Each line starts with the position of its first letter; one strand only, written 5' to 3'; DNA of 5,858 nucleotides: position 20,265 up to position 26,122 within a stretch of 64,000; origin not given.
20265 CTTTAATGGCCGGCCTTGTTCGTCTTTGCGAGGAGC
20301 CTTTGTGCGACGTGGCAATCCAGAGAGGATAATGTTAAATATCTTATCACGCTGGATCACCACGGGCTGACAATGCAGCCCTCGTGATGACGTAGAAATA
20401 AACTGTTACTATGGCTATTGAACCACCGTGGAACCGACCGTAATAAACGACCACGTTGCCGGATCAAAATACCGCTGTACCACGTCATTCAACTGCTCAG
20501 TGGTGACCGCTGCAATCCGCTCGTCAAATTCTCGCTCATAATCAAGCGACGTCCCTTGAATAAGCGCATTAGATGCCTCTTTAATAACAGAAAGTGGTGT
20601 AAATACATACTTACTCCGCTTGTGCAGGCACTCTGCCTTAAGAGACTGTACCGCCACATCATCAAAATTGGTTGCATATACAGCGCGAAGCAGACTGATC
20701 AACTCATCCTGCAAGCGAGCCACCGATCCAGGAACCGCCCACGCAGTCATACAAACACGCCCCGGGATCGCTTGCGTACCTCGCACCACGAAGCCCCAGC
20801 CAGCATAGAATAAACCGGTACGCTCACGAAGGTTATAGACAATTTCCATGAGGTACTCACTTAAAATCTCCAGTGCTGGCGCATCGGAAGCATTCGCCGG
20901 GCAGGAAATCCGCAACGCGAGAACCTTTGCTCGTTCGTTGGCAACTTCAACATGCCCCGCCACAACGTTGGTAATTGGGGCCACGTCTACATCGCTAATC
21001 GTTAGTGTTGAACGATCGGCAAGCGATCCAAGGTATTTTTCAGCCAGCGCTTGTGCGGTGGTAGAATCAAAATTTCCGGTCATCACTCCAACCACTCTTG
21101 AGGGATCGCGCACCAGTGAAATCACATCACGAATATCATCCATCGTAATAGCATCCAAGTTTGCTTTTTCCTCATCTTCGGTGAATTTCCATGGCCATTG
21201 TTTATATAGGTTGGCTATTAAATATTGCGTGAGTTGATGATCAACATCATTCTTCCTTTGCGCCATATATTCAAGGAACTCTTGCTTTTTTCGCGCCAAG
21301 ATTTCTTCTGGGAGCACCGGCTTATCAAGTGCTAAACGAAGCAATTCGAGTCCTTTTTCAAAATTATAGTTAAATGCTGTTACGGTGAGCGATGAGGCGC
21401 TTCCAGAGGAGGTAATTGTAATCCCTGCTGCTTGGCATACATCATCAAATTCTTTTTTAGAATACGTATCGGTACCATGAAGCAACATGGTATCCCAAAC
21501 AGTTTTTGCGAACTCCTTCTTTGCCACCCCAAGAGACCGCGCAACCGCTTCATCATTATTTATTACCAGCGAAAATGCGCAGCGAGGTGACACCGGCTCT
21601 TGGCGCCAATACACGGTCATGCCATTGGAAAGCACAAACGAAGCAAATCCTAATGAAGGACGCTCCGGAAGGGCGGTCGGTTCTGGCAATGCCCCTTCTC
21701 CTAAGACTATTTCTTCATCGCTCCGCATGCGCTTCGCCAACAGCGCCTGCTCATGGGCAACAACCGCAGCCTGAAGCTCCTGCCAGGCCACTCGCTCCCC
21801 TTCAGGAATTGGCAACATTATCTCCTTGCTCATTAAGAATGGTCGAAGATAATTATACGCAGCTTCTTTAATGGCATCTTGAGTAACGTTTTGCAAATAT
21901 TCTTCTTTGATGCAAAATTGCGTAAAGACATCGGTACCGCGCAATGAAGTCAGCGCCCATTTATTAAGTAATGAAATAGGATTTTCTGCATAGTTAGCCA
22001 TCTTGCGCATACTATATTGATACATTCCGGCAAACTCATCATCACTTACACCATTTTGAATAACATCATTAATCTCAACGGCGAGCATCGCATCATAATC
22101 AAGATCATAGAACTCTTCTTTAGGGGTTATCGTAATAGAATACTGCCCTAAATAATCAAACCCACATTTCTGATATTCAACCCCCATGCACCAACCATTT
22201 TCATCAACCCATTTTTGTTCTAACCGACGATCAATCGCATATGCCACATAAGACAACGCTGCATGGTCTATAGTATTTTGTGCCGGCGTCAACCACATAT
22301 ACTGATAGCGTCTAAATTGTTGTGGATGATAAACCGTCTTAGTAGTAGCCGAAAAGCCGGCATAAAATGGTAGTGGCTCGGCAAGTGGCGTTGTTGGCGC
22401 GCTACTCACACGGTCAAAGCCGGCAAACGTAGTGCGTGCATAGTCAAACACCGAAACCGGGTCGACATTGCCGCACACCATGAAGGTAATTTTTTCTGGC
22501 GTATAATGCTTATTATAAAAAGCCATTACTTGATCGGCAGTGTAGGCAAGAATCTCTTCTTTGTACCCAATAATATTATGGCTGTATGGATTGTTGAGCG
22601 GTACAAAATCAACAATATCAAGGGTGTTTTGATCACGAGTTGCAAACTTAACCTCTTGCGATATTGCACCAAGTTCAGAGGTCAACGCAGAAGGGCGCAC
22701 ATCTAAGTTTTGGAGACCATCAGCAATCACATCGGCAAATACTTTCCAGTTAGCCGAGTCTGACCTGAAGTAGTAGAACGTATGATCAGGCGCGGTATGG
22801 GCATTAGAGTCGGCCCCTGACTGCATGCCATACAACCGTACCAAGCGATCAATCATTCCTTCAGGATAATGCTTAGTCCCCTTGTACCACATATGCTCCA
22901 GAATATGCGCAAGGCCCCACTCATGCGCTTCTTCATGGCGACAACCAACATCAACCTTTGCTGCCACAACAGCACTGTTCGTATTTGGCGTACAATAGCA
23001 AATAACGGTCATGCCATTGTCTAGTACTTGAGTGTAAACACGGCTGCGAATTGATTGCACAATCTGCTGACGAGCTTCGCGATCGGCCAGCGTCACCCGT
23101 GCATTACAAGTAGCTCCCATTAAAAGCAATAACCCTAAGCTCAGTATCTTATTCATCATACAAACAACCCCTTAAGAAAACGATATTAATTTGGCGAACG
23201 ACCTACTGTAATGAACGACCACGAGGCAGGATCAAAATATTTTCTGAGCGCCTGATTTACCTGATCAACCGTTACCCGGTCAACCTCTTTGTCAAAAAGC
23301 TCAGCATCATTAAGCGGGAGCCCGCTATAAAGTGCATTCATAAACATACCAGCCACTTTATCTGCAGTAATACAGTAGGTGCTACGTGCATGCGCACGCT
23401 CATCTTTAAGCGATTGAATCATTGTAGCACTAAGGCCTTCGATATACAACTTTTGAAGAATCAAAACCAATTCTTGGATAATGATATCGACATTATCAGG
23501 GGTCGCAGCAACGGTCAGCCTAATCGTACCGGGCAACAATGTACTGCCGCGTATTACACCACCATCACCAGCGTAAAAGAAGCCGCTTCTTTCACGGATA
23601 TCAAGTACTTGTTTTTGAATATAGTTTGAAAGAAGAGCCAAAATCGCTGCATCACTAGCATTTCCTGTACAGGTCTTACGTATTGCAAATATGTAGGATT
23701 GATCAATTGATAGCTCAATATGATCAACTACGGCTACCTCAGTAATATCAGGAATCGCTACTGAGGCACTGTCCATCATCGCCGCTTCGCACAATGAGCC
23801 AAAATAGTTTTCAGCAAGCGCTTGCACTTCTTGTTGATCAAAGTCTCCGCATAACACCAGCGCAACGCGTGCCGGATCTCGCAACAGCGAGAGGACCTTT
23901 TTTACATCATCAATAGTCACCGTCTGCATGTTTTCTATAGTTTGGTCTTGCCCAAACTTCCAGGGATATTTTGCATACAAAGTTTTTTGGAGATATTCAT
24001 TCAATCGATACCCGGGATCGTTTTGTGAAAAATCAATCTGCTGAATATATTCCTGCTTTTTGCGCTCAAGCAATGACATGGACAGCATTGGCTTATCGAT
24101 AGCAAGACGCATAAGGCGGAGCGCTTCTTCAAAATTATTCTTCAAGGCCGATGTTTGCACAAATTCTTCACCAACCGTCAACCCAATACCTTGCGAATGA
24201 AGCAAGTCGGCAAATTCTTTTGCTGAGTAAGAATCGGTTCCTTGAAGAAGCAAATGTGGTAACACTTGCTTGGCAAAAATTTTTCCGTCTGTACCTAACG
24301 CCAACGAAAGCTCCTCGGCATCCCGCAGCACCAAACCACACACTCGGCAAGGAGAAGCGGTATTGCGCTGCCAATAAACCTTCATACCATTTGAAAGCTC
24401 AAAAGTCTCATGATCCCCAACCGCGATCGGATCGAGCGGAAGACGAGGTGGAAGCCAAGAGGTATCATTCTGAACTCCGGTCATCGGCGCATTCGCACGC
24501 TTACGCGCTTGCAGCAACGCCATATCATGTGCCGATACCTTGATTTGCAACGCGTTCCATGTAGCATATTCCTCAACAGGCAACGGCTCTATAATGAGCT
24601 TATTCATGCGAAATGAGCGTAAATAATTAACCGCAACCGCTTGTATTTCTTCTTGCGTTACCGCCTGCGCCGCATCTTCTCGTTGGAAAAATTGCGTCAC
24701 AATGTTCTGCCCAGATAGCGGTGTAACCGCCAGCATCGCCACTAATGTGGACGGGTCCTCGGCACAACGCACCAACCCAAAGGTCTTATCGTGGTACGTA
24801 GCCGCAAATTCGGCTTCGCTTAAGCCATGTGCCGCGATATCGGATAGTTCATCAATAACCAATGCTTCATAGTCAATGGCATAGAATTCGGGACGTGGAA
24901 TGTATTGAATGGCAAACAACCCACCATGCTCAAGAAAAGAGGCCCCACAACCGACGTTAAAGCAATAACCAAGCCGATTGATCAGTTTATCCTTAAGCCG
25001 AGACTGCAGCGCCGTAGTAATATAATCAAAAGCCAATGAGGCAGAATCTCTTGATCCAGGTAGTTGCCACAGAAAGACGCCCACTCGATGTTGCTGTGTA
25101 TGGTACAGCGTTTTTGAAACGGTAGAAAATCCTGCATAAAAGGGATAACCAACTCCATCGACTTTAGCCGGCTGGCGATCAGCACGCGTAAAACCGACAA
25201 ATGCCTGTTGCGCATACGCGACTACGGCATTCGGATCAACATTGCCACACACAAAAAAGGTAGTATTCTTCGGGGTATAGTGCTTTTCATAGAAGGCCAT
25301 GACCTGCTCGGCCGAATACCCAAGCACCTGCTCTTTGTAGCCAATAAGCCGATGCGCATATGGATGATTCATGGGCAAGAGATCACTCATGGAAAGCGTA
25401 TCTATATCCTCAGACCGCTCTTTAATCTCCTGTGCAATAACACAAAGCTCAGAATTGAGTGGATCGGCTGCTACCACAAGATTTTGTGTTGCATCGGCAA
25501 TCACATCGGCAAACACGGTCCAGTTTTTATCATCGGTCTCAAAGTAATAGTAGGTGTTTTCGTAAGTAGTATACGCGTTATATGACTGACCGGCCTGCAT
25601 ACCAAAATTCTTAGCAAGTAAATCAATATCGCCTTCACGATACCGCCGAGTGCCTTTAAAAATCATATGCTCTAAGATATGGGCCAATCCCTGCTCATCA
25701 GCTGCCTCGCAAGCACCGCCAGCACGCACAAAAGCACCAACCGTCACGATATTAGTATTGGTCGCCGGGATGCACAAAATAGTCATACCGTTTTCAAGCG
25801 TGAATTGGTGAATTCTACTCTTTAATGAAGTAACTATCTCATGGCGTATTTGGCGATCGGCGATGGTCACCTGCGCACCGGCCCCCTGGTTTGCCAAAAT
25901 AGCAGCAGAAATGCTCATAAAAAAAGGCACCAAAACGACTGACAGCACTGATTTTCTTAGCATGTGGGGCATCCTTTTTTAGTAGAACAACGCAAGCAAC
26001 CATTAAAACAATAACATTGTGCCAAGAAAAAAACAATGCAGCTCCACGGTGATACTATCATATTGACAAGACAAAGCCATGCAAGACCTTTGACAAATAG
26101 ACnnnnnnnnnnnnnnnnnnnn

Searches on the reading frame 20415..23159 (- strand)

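Call 61: search_protein_families(library=pfam, proteins=[window:20415-23159:-], max_evalue=0.001)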
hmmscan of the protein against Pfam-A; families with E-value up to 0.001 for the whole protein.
window:20415-23159:- (914 aa): 2 families
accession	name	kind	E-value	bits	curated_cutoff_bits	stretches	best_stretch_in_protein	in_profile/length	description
PF05193.26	Peptidase_M16_C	-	1.2e-28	100.7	23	2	207-377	3-175/181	Peptidase M16 inactive domain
PF00675.25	Peptidase_M16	-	4.4e-26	92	22.3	1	56-173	6-119/149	Insulinase (Peptidase family M16)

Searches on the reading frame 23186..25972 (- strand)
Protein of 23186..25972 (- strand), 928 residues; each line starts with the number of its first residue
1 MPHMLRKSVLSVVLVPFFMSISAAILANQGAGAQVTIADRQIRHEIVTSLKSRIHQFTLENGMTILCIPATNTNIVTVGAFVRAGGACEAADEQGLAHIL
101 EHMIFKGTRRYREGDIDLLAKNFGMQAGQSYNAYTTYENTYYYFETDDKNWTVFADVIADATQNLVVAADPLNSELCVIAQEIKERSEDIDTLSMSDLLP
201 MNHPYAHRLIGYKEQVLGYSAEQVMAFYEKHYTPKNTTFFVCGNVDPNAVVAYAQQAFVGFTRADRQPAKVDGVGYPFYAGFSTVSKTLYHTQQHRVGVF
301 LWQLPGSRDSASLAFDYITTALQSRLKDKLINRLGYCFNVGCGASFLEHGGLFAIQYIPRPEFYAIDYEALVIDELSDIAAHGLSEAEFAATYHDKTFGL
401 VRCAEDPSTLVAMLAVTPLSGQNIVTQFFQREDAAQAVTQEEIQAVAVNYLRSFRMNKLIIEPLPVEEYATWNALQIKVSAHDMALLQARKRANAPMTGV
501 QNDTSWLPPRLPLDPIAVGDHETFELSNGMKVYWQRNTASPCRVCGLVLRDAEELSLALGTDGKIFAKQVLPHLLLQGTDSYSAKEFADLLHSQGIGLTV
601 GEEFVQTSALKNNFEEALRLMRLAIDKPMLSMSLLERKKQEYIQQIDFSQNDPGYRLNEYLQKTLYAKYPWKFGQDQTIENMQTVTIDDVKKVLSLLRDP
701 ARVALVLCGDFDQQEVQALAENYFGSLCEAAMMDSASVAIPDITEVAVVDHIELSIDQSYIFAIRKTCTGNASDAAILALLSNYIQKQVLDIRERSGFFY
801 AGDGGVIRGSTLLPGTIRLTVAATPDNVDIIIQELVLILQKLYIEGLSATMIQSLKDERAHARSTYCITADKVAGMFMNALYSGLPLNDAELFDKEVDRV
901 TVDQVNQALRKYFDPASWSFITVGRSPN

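Call 61: search_protein_families(library=pfam, proteins=[window:23186-25972:-], max_evalue=0.001)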
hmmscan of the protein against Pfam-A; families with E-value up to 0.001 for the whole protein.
window:23186-25972:- (928 aa): 2 families
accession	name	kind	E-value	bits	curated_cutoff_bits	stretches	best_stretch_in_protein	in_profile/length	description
PF05193.26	Peptidase_M16_C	-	7.7e-34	117.6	23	2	220-391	3-176/181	Peptidase M16 inactive domain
PF00675.25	Peptidase_M16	-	4.4e-26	92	22.3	1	70-190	7-123/149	Insulinase (Peptidase family M16)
